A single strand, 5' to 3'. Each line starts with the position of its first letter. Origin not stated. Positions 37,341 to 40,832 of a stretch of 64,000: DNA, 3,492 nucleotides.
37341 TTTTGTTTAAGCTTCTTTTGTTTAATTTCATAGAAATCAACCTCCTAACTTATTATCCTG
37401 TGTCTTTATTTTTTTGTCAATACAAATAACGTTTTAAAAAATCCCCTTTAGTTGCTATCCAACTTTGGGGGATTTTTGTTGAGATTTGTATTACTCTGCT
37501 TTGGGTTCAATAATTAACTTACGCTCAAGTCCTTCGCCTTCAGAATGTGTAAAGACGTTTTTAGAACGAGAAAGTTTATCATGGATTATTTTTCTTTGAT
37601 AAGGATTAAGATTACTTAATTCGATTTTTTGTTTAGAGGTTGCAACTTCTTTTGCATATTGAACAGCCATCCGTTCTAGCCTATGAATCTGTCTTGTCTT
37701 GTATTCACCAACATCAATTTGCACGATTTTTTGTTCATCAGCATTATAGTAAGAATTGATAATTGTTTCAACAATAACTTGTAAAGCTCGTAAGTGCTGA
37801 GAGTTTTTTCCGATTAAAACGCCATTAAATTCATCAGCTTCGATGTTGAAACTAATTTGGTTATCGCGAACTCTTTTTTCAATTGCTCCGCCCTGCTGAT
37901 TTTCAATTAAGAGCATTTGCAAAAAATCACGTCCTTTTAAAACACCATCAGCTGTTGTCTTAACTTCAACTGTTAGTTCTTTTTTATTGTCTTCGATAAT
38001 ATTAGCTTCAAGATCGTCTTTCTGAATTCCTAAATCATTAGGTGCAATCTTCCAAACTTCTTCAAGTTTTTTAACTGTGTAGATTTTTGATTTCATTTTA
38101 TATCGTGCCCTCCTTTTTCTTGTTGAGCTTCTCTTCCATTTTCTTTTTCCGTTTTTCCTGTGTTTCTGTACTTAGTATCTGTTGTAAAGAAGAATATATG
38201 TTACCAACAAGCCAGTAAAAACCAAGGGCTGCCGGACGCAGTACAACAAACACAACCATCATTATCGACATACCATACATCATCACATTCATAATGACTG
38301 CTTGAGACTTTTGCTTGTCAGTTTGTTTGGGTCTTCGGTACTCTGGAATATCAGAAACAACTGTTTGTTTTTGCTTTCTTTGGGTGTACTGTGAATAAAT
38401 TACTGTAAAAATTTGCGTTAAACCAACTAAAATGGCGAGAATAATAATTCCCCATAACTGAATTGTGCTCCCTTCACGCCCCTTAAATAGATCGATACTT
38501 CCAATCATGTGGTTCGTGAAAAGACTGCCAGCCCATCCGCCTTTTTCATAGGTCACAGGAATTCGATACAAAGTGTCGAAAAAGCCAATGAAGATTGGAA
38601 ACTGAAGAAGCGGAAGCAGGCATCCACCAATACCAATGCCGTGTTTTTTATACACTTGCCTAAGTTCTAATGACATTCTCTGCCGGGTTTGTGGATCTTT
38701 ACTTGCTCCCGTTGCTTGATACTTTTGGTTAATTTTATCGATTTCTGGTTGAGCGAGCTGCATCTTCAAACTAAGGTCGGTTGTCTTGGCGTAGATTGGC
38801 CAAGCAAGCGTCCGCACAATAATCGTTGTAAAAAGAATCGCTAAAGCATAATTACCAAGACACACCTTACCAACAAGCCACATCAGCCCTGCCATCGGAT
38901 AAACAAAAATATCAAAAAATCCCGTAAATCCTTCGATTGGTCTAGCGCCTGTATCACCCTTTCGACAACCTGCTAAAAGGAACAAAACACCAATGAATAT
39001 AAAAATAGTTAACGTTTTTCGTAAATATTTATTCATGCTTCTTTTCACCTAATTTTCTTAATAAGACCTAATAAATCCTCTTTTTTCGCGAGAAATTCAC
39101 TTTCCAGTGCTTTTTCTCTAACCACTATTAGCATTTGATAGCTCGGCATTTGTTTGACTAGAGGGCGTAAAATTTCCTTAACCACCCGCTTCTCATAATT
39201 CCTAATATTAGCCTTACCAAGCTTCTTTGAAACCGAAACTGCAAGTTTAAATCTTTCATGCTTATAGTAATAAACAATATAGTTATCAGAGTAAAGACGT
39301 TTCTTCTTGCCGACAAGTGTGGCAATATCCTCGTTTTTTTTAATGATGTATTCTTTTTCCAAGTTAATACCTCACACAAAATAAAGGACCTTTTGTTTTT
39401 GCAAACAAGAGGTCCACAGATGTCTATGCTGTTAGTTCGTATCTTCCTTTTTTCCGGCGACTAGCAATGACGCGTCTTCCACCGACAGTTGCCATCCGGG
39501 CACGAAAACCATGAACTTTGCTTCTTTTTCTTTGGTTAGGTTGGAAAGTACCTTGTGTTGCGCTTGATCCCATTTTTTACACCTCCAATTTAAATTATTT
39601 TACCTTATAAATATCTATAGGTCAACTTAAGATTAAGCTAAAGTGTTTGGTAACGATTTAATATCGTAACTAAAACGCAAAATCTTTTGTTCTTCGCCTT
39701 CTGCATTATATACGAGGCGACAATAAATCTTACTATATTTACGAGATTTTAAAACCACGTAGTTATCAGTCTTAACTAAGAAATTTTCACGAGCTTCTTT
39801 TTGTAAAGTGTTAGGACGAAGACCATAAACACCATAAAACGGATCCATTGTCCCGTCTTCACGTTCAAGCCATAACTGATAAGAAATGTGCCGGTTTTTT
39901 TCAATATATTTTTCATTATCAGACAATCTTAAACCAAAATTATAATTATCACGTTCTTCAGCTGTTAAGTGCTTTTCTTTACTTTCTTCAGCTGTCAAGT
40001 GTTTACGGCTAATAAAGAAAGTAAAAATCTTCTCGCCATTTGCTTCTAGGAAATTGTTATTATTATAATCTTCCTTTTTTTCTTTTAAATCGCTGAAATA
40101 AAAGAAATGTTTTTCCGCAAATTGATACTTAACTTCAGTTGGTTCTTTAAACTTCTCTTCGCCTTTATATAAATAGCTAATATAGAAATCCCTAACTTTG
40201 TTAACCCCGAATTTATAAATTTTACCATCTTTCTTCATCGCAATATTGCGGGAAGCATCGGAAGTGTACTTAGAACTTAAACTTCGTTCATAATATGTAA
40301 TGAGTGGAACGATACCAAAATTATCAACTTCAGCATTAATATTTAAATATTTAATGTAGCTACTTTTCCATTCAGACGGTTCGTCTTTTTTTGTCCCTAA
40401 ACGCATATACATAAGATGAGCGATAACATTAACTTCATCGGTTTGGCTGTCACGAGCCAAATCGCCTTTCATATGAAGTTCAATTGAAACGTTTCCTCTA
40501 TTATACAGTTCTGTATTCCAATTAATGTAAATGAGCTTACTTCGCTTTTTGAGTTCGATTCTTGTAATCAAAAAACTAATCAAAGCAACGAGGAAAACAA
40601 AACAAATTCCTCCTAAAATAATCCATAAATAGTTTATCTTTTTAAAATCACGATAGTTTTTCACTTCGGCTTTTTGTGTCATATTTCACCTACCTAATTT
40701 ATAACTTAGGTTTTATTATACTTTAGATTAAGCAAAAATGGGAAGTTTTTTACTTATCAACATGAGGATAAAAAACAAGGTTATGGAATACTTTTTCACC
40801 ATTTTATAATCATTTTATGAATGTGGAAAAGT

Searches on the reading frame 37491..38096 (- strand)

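Call 37: search_protein_families(library=pfam, proteins=[window:37491-38096:-], max_evalue=0.001)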
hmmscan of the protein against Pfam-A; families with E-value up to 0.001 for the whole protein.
window:37491-38096:- (201 aa): 2 families
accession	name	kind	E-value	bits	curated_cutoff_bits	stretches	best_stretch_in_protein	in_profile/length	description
PF01424.28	R3H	-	2.4e-12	47.1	26.8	1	140-198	3-60/60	R3H domain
PF13083.13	KH_KhpA-B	-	0.0001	22.6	32.1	1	63-116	11-65/73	KhpA/KhpB, KH domain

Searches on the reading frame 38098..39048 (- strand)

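Call 11: search_protein_families(library=pfam, proteins=[window:38098-39048:-], max_evalue=0.1)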
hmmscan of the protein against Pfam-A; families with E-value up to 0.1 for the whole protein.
window:38098-39048:- (316 aa): 5 families
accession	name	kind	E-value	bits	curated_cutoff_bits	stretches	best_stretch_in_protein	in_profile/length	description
PF02096.25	60KD_IMP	-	8.6e-36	123.8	35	1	67-292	1-160/163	60Kd inner membrane protein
PF19261.4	DUF5904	-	0.0072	16.8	25.7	0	3-34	46-77/133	Domain of unknown function (DUF5904)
PF10318.15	7TM_GPCR_Srh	-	0.017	14.6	26.3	1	201-302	128-230/302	Serpentine type 7TM GPCR chemoreceptor Srh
PF13786.12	DUF4179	-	0.041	14.8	30.1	0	199-249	8-61/94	Domain of unknown function (DUF4179)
PF02402.22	Lysis_col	-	0.07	13.4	27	0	10-29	2-23/49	Lysis protein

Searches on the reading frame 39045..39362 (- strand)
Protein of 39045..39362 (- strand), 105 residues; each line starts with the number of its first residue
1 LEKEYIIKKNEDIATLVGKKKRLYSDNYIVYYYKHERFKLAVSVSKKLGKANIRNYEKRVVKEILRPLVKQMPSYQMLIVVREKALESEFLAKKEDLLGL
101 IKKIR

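Call 11: search_protein_families(library=pfam, proteins=[window:39045-39362:-], max_evalue=0.1)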
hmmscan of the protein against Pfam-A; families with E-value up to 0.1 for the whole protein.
window:39045-39362:- (105 aa): 1 family
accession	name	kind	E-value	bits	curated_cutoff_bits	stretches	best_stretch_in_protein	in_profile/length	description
PF00825.24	Ribonuclease_P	-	3.1e-20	72.7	22.3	1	1-104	1-108/109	Ribonuclease P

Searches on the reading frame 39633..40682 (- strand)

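Call 11: search_protein_families(library=pfam, proteins=[window:39633-40682:-], max_evalue=0.1)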
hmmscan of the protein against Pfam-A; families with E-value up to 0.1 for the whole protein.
window:39633-40682:- (349 aa): 1 family
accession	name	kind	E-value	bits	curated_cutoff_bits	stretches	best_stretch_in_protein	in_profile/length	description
PF16492.10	Cadherin_C_2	-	0.025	15.7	31.5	1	18-53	5-40/85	Cadherin cytoplasmic C-terminal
